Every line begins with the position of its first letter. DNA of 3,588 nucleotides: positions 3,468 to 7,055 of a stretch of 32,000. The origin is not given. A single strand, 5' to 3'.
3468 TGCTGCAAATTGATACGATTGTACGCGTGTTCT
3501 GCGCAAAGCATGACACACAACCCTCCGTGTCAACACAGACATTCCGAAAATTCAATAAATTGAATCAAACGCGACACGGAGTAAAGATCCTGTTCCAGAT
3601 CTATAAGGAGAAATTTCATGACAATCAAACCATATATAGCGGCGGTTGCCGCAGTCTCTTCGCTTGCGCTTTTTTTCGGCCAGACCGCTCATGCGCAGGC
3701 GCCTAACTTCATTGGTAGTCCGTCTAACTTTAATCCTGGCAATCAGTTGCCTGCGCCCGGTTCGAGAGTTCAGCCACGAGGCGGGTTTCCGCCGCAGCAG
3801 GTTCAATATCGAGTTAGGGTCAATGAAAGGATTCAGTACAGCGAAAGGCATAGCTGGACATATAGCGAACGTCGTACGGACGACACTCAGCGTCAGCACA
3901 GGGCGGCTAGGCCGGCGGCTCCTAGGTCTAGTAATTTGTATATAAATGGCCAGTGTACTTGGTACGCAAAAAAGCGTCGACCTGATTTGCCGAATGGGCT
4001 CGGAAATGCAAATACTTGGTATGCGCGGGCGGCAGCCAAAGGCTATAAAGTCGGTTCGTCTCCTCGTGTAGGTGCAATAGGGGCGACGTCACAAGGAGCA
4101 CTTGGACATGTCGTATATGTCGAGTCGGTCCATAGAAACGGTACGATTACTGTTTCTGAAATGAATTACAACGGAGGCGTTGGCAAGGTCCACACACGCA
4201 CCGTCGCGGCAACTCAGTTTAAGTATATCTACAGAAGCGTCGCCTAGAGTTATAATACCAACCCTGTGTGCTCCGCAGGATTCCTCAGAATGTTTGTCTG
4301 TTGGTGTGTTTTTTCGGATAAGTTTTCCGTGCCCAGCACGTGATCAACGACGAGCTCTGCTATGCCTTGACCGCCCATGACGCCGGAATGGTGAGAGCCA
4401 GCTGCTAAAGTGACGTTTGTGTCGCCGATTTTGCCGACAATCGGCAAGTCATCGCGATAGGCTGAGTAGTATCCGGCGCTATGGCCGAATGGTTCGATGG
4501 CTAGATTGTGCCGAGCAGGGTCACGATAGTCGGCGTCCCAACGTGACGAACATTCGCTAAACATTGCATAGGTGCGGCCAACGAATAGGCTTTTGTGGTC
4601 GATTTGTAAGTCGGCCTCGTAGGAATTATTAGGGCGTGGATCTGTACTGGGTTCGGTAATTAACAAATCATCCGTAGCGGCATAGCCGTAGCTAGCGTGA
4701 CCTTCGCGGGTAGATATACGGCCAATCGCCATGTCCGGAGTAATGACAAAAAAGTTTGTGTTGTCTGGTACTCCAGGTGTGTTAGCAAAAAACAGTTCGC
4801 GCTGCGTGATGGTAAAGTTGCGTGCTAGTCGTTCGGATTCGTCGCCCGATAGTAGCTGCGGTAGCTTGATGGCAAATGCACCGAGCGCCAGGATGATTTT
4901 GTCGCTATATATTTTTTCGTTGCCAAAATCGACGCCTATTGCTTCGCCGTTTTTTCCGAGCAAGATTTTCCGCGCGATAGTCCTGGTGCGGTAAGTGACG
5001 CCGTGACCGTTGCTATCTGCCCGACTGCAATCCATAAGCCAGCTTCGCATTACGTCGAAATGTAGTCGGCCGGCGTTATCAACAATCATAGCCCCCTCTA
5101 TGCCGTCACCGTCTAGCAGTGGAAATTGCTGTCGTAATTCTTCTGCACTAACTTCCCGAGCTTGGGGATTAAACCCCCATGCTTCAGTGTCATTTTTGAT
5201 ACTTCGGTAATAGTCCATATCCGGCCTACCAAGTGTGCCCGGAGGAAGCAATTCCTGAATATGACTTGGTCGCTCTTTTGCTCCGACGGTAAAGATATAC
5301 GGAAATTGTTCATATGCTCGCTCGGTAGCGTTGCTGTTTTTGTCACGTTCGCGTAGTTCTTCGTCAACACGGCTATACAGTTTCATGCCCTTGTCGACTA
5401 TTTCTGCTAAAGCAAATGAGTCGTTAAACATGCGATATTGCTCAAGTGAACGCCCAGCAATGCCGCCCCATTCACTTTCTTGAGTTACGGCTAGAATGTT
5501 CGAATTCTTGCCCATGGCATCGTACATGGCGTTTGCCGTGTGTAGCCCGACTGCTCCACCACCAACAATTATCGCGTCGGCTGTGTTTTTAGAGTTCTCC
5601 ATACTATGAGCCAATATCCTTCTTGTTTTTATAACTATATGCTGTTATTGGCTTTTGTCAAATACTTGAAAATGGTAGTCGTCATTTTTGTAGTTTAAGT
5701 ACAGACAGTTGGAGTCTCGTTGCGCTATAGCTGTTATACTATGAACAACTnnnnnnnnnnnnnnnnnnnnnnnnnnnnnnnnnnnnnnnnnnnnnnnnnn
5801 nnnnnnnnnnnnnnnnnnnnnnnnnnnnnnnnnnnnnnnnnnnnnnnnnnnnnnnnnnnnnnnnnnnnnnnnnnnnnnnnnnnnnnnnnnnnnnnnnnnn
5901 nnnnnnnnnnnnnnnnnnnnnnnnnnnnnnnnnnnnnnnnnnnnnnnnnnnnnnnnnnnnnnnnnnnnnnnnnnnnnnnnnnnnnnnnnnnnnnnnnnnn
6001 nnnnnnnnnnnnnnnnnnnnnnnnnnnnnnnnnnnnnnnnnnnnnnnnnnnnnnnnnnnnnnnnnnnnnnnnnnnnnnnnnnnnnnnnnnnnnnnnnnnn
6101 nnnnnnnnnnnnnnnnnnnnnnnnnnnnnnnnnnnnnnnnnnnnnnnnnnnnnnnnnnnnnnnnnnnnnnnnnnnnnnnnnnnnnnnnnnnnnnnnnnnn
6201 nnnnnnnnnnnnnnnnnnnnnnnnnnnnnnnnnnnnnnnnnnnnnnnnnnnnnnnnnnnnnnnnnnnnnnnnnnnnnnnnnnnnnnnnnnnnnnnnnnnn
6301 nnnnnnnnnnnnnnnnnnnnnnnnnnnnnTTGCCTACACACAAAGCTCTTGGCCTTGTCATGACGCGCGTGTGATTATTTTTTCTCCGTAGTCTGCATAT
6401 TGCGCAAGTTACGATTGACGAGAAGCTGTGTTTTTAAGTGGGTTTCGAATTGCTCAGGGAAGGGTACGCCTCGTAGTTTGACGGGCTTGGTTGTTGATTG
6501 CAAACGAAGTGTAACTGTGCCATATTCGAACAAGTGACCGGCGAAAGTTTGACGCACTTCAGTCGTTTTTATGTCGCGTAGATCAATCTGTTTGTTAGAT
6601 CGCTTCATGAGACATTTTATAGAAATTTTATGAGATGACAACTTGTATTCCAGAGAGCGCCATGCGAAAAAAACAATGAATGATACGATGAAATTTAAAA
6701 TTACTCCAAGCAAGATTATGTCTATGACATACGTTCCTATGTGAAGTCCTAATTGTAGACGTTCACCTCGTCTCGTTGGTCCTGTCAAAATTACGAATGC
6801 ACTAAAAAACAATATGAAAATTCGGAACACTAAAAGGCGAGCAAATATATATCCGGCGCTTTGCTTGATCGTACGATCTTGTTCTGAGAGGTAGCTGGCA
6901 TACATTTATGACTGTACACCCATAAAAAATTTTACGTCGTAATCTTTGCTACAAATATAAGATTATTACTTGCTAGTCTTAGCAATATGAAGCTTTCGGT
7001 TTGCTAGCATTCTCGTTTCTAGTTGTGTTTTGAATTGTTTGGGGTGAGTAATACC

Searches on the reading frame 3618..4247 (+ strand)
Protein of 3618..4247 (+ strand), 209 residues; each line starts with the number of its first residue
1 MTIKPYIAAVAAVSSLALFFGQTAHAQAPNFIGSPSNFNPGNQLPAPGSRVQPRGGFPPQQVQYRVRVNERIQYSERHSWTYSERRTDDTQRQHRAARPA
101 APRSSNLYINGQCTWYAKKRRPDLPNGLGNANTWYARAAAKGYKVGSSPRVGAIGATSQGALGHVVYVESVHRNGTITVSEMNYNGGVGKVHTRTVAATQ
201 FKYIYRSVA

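Call 46: search_protein_families(library=pfam, proteins=[window:3618-4247:+], max_evalue=0.01)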
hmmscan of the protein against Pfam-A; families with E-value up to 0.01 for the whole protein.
window:3618-4247:+ (209 aa): 1 family
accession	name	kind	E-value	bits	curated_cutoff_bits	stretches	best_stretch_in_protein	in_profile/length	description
PF05257.22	CHAP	-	3.6e-19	69.5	26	1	106-183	4-81/81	CHAP domain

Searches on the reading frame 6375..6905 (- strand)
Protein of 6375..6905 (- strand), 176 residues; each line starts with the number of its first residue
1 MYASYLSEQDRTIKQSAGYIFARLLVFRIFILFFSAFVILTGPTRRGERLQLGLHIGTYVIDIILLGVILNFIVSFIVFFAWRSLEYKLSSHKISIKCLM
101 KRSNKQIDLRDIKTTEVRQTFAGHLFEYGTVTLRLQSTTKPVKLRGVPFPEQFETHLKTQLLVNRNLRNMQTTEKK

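Call 46: search_protein_families(library=pfam, proteins=[window:6375-6905:-], max_evalue=0.01)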
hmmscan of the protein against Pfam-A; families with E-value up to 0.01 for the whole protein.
window:6375-6905:- (176 aa): 1 family
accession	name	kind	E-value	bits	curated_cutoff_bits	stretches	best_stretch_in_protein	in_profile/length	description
PF03703.20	bPH_2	-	4.5e-06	27.2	22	1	82-156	1-77/78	Bacterial PH domain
